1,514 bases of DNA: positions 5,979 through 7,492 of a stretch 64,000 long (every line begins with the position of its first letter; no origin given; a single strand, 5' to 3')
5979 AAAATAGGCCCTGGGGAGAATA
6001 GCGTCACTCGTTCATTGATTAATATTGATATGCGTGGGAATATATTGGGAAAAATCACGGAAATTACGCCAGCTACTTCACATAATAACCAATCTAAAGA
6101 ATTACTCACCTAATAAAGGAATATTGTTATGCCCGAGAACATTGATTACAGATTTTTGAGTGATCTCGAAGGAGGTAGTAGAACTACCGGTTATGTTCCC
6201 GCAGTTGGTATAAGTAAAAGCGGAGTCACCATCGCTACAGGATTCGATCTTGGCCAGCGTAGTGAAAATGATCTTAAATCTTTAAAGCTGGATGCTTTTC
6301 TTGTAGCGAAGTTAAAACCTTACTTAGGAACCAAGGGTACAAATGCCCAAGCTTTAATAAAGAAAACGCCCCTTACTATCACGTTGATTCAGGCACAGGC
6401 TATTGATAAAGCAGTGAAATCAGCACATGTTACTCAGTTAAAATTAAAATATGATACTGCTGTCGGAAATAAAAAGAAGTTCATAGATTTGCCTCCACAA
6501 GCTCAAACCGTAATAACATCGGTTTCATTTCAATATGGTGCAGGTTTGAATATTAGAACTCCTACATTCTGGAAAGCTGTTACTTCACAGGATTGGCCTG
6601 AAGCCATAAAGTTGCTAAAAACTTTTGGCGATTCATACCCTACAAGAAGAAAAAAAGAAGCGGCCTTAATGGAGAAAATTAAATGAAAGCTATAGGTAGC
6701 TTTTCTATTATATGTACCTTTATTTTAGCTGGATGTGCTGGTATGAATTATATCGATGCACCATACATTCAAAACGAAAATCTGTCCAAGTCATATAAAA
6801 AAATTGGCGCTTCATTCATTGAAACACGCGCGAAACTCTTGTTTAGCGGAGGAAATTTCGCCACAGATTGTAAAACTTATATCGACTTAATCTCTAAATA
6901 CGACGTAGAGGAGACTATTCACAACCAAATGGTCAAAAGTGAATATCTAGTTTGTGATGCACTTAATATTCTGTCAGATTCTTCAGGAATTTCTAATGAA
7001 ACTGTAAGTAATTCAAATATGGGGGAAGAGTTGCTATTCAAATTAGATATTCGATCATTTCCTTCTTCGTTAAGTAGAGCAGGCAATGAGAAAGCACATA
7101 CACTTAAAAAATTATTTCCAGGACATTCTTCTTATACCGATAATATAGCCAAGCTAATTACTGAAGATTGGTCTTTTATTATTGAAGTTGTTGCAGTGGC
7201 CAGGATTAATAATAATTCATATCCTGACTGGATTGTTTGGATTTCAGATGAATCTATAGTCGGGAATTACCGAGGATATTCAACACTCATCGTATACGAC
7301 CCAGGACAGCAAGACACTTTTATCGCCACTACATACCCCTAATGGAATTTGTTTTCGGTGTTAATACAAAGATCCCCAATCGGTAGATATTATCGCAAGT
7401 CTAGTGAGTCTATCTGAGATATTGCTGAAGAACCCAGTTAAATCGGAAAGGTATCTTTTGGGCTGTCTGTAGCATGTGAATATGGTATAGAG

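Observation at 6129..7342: Orphan T4-lysozyme-like muramidase plus an overlapping lipoprotein: candidate antibacterial effector/immunity pair on a low-GC islet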

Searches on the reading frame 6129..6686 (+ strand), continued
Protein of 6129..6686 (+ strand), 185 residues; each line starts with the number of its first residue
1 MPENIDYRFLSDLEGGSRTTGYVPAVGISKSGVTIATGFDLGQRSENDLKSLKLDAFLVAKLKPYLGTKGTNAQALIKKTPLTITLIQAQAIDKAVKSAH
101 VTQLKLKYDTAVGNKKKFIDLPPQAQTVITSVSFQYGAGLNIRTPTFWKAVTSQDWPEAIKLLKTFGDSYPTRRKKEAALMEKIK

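Call 90: fold_search(model_id=the predicted structure, library=pdb)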
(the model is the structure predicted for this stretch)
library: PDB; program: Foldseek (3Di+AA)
matches with E <= 10: 646; with E <= 0.001: 11
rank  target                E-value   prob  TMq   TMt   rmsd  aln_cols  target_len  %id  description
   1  4epf_B                5.4e-07  1.00  0.78  0.45   4.9       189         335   25  The crystal structure of pesticin from Yersinia pestis (released 2012-06-20)
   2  4arq_B                1.5e-06  1.00  0.77  0.44   5.1       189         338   26  Structure of the pesticin S89C, S285C double mutant (released 2012-05-09)
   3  4aqn_B                2.4e-06  1.00  0.78  0.44   5.5       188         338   26  Crystal structure of pesticin from Y. pestis (released 2012-05-02)
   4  4arp_A                3.4e-06  1.00  0.75  0.42   5.9       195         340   24  Structure of the inactive pesticin E178A mutant (released 2012-05-02)
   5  4arq_A                3.9e-06  1.00  0.71  0.40   2.3       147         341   28  Structure of the pesticin S89C, S285C double mutant (released 2012-05-09)
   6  4aqn_A                4.1e-06  1.00  0.77  0.44   4.7       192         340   26  Crystal structure of pesticin from Y. pestis (released 2012-05-02)
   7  4arl_A                4.5e-06  1.00  0.75  0.42   6.4       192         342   25  Structure of the inactive pesticin D207A mutant (released 2012-05-16)
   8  4arm_A                5.2e-06  1.00  0.70  0.38   2.1       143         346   27  Structure of the inactive pesticin T201A mutant (released 2012-05-02)
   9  4epf_A                5.5e-06  1.00  0.78  0.46   5.1       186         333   27  The crystal structure of pesticin from Yersinia pestis (released 2012-06-20)
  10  4arl_B                6.1e-06  1.00  0.69  0.38   2.0       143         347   27  Structure of the inactive pesticin D207A mutant (released 2012-05-16)
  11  4arm_B                7.7e-06  1.00  0.70  0.39   2.4       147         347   28  Structure of the inactive pesticin T201A mutant (released 2012-05-02)
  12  8app_A                1.4e-02  1.00  0.42  0.42   3.0       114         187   21  AbLys1 endolysin from Acinetobacter baumannii phage AbTZA1 (released 2022-12-07)
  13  6et6                  3.0e-02  1.00  0.43  0.52   2.9       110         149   19  Crystal structure of muramidase from Acinetobacter baumannii AB 5075UW prophage (released 2018-09-05)
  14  4zpu_A                3.1e-02  1.00  0.42  0.46   2.6       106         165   21  The structure of DLP12 endolysin exhibits likely active and inactive conformations. (released 2015-06-03)
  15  3hde_D                6.8e-02  1.00  0.41  0.47   2.8        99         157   23  Crystal structure of full-length endolysin R21 from phage 21 (released 2009-11-03)
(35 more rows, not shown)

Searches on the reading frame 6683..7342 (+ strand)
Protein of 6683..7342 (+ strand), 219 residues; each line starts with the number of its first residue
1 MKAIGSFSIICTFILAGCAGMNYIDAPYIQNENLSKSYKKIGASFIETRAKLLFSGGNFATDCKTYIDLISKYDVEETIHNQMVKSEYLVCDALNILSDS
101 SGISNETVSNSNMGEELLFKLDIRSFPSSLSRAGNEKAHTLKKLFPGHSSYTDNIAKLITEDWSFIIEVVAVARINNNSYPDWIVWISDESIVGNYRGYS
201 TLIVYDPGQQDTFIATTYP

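Call 3: search_protein_families(library=pfam, proteins=[window:6683-7342:+], max_evalue=1)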
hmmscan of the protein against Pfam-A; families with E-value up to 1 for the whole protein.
window:6683-7342:+ (219 aa): 2 families
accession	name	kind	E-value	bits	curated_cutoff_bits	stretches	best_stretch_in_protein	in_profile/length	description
PF16765.10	Pim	-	0.011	16.3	24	1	89-170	1-79/91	Pesticin immunity protein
PF02845.22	CUE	-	0.23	11.6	21.1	0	135-150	2-17/42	CUE domain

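Call 4: search_protein_families(library=ncbifam, proteins=[window:6683-7342:+], max_evalue=1)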
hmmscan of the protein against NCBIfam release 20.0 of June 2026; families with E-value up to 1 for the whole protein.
window:6683-7342:+ (219 aa): 0 families

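Call 5: search_protein_families(library=phrogs, proteins=[window:6683-7342:+], max_evalue=1)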
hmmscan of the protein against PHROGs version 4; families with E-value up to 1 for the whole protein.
window:6683-7342:+ (219 aa): 2 families
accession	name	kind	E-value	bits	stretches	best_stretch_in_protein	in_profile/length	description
phrog_31476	-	unknown function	0.13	13.3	1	63-99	7-43/50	-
phrog_13268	-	unknown function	0.17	12.4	1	26-60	200-234/362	-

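Call 11: find_homologous_proteins(query=window:6683-7342:+, max_evalue=0.01)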
Query window:6683-7342:+ (219 aa): 49 proteins with E <= 0.01 among 136 candidates.
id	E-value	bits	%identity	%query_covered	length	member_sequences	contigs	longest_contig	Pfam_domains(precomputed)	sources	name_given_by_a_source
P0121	7.7e-142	488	100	100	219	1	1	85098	-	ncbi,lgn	-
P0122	5.6e-83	296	62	100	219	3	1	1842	-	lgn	-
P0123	5.2e-81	289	61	100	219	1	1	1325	-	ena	-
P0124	5.1e-80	286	60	100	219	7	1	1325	-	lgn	-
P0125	6.0e-79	283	59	100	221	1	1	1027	-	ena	-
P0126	7.0e-76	273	58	100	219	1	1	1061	-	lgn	-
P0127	1.0e-74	269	58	100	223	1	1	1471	-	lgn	-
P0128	1.2e-74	269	58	96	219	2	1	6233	-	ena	-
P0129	2.4e-73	264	57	100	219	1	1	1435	-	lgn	-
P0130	4.7e-73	263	55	100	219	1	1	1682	-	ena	-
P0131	1.4e-71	259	58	92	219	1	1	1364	-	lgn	-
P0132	3.9e-71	257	57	94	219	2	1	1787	-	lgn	-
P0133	9.1e-71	256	60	86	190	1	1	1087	-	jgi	jgi:hypothetical protein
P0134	5.9e-70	253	55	94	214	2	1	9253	-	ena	-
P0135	2.4e-69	251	63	82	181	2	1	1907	-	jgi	jgi:hypothetical protein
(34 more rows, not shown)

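Call 30: search_protein_families(library=pfam, alignment_id=A1, max_evalue=0.1)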
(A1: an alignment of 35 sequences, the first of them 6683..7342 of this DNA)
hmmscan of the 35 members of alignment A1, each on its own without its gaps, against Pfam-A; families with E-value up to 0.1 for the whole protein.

A. member 1, window:6683-7342:+ (219 aa): 1 family
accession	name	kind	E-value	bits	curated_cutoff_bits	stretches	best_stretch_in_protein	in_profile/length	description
PF16765.10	Pim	-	0.011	16.3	24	1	89-170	1-79/91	Pesticin immunity protein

B. families by the number of members that match (of 35 scanned): 6 families
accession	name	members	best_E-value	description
PF16765.10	Pim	1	0.011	Pesticin immunity protein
PF15176.11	LRR19-TM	1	0.011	Leucine-rich repeat family 19 TM domain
PF01839.29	FG-GAP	1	0.016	FG-GAP repeat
PF07997.16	DUF1694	1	0.038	Protein of unknown function (DUF1694)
PF05800.16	GvpO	1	0.082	Gas vesicle synthesis protein GvpO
PF23467.1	WWE_5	1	0.091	WWE domain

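Call 52: predict_structure(alignment_id=A2)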
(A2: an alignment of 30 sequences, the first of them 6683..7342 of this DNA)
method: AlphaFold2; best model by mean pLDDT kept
length: 219 residues; sequences in the alignment: 30
mean_pLDDT: 88.3   pTM: 0.83
mean pLDDT of the five models: 88.3, 87.6, 87.4, 87.3, 85.1
residues with pLDDT >= 90: 165; 70-90: 22; 50-70: 22; < 50: 10
segments of 3 or more residues with pLDDT < 50: 1-3, 17-23
pLDDT, mean of each block of 10 residues (from residue 1): 51 52 72 96 96 96 97 92 94 95 67 92 96 94 97 97 97 91 96 92 92 93
secondary structure, 60 per line:
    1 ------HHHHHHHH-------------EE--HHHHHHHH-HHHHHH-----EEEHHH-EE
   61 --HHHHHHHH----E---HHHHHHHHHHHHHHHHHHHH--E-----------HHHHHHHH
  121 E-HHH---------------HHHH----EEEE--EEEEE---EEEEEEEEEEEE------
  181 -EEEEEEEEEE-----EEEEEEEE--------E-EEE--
elements in order: H7-14 H32-39 H41-46 E52-54 H63-70 H79-98 H113-120 H141-144 E149-152 E155-159 E163-174 E182-191 E197-204 E215-217

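Call 59: search_protein_representatives(alignment_id=A2)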
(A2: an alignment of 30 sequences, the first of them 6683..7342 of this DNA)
Query: 30 sequences, 221 profile positions. Proteins with E-value up to 0.001 (for the whole library): 342; up to 1e-10: 237; up to 1e-30: 135. The best 150 are listed.
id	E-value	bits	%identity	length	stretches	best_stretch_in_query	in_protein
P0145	4.0e-86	304.2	-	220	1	1-219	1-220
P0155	7.9e-84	296.7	-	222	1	1-219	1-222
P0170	6.5e-77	274.1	-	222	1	1-219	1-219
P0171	1.3e-75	269.8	-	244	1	3-218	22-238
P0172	7.4e-75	267.3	-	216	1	5-217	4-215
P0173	6.6e-74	264.2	-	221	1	7-219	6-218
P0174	1.3e-73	263.3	-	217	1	1-219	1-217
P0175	5.4e-73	261.3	-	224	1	5-220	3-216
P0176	5.2e-72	258.0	-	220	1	1-220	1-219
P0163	9.4e-72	257.2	-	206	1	1-220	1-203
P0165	3.5e-70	252.0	-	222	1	2-216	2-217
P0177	1.7e-68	246.5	-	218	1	1-219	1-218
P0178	2.0e-66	239.8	-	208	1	13-219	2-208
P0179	2.5e-66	239.4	-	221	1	1-219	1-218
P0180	4.1e-65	235.5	-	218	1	3-219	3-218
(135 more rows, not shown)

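Call 91: fold_search(model_id=the predicted structure, library=pdb)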
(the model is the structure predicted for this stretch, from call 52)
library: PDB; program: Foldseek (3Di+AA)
matches with E <= 10: 141; with E <= 0.001: 0
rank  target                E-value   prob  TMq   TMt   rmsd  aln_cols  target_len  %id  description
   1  3o0l_B                9.1e-01  0.08  0.15  0.26  13.4        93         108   10  Crystal structure of a Pfam DUF1425 family member (Shew_1734) from Shewanella sp. pv-4 at 1.81 a resolution (released 2010-08-04)
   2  7pcf_E                1.4e+00  0.02  0.14  0.10  15.9       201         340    9  Human methemoglobin bound to Staphylococcus aureus hemophore IsdB (released 2022-04-13)
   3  6xj7_B                1.5e+00  0.02  0.17  0.14  14.0       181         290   10  Crystal structure of the helical cell shape determining protein Pgp2 (K307A mutant) from Campylobacter jejuni (released 2021-03-17)
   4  6xj6                  1.6e+00  0.04  0.19  0.15  13.9       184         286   12  Crystal structure of the helical cell shape determining protein Pgp2 from Campylobacter jejuni (released 2021-03-17)
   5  5x9k_B                1.6e+00  0.03  0.17  0.22  12.7       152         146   13  Structure of AusH from Aspergillus nidulans (released 2017-07-26)
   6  5x9k_A                1.6e+00  0.03  0.16  0.20  13.7       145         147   14  Structure of AusH from Aspergillus nidulans (released 2017-07-26)
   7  3ef8_A                1.9e+00  0.03  0.18  0.23  14.2       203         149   11  Crystal structure of Putative Scytalone Dehydratase (YP_496742.1) from NOVOSPHINGOBIUM AROMATICIVORANS DSM 12444 at 1. (released 2008-09-30)
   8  3jv1                  2.2e+00  0.38  0.20  0.24   2.2        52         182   13  Crystal structure of the Trypanosoma brucei p22 protein (released 2010-04-14)
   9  2vq8                  2.2e+00  0.02  0.15  0.21  13.7       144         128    8  RNASE ZF-1A (released 2008-06-17)
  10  7y04_C                2.3e+00  0.03  0.10  0.18  13.8        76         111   16  Hsp90-AhR-p23 complex (released 2023-01-04)
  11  6xj7_A                2.3e+00  0.02  0.17  0.14  14.0       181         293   10  Crystal structure of the helical cell shape determining protein Pgp2 (K307A mutant) from Campylobacter jejuni (released 2021-03-17)
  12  6kj6_J                2.4e+00  0.13  0.18  0.32   5.1        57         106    9  cryo-EM structure of Escherichia coli Crl transcription activation complex (released 2020-01-01)
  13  2k4v_MODEL_1_A        2.6e+00  0.25  0.21  0.35   2.7        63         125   11  Solution structure of uncharacterized protein PA1076 from Pseudomonas aeruginosa. Northeast Structural Genomic (released 2008-08-19)
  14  5wqf_C                2.6e+00  0.06  0.22  0.29   9.9       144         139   14  Structure of fungal meroterpenoid isomerase Trt14 (released 2017-07-26)
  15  3gwr_A                2.6e+00  0.03  0.13  0.19   8.6        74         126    8  Crystal structure of Putative calcium/calmodulin-dependent protein kinase type II association domain (YP_315894.1) fro (released 2009-04-14)
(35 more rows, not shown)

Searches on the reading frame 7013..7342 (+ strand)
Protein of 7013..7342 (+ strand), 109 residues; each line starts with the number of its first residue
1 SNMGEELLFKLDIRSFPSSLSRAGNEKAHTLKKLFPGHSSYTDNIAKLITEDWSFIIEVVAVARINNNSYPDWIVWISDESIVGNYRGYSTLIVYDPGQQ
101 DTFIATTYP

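Call 63: find_homologous_proteins(query=A4, max_evalue=0.001)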
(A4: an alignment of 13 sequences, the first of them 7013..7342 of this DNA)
Query A4 (13 sequences) (109 aa, profile of the alignment): 130 proteins with E <= 0.001 among 1134 candidates; the best 120 are listed.
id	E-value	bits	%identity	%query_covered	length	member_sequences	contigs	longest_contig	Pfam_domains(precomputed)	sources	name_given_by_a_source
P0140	7.2e-42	159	58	100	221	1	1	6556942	-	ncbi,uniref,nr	ncbi:hypothetical protein [Thalassomonas actiniarum]|uniref:Lipoprotein n=1 Tax=Thalassomonas actini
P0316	1.1e-41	159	55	98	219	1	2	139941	-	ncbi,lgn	-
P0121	5.6e-40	153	100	100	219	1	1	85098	-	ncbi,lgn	-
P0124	8.9e-40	153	65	100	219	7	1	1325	-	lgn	-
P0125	1.1e-39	152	64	99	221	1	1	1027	-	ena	-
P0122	2.2e-39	151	67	99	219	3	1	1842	-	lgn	-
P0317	2.6e-39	151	71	100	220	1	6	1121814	-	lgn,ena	-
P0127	2.7e-39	151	65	99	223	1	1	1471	-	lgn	-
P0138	3.2e-39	151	61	100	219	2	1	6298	-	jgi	-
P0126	9.5e-39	149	65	99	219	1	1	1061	-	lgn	-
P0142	9.8e-39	149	61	98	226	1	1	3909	-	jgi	jgi:hypothetical protein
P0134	1.1e-38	149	60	100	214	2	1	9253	-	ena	-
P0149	1.3e-38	149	57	99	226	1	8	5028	-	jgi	-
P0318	3.4e-38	148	60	98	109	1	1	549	-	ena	-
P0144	6.4e-38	147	61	100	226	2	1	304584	-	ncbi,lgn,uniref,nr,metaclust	ncbi:hypothetical protein [Colwellia psychrerythraea]|uniref:Lipoprotein n=1 Tax=Colwellia psychrery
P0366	8.3e-23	98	28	83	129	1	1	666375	-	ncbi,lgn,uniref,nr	ncbi:hypothetical protein GTG28_10730 [Vibrio sp. OCN044]|uniref:Pesticin immunity protein n=1 Tax=V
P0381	1.1e-15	75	32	46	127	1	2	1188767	-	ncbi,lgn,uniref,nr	ncbi:hypothetical protein [Vibrio spartinae]|uniref:Pesticin immunity protein n=1 Tax=Vibrio spartin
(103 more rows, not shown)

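Call 70: find_encoding_contigs(protein=P0366, flank=8000, max_places=1)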
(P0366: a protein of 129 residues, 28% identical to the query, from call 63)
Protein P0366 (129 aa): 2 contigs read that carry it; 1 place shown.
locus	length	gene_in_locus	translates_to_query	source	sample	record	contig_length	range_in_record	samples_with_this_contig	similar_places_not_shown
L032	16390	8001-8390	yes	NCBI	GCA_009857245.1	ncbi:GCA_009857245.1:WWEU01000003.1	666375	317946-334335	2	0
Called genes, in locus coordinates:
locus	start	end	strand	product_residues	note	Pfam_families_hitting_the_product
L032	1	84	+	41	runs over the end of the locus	PF00444:Ribosomal_L36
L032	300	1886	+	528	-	PF03806:ABG_transport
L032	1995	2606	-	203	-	PF03741:TerC (weak), PF01810:LysE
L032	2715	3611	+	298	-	PF00126:HTH_1, PF03466:LysR_substrate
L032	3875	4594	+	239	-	PF08867:FRG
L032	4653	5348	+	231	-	-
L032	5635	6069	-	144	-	-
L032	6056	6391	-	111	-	-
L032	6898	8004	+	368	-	PF01471:PG_binding_1, PF16754:Pesticin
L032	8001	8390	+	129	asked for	-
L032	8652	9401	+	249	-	PF00149:Metallophos, PF12850:Metallophos_2 (weak)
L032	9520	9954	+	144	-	-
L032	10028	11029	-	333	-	PF01479:S4, PF00849:PseudoU_synth_2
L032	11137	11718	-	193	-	PF01713:Smr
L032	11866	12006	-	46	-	PF11346:DUF3149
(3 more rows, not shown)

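Call 71: find_encoding_contigs(protein=P0381, flank=8000, max_places=1)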
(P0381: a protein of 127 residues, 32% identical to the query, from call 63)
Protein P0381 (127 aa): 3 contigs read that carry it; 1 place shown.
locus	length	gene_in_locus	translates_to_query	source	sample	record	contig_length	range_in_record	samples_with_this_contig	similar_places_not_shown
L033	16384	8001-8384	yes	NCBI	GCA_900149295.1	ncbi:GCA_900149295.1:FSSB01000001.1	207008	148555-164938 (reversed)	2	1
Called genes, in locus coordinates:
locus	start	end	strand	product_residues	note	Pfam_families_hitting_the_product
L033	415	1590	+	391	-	PF00155:Aminotran_1_2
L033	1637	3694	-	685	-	PF00512:HisKA (weak), PF02518:HATPase_c, PF00072:Response_reg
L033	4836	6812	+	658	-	PF05954:Phage_GPD, PF04717:Phage_base_V, PF22178:Gp5_trimer_C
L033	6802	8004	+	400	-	PF01471:PG_binding_1 (weak), PF16754:Pesticin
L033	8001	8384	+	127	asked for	-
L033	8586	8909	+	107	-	PF00959:Phage_lysozyme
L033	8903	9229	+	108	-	-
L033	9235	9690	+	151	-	-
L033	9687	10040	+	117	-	-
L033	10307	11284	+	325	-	PF08928:PoNi_N, PF08929:PoNi_C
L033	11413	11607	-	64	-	-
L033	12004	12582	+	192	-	PF05954:Phage_GPD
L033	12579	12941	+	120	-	-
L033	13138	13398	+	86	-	-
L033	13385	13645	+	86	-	-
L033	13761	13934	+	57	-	-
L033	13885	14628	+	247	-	PF08929:PoNi_C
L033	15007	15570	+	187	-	PF13302:Acetyltransf_3, PF13420:Acetyltransf_4 (weak), PF00583:Acetyltransf_1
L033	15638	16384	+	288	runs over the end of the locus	PF00126:HTH_1, PF03466:LysR_substrate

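Call 86: search_protein_families(library=pfam, proteins=[L033:8586-8909:+, L033:8903-9229:+], max_evalue=0.01)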
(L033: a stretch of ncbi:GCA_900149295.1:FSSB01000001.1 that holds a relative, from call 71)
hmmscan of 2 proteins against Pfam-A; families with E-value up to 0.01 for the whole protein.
L033:8586-8909:+ (107 aa): 1 family
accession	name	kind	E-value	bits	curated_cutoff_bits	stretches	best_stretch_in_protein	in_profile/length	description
PF00959.24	Phage_lysozyme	-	9.2e-20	71.7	22.3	1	1-95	35-125/125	Phage lysozyme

L033:8903-9229:+ (108 aa): 0 families
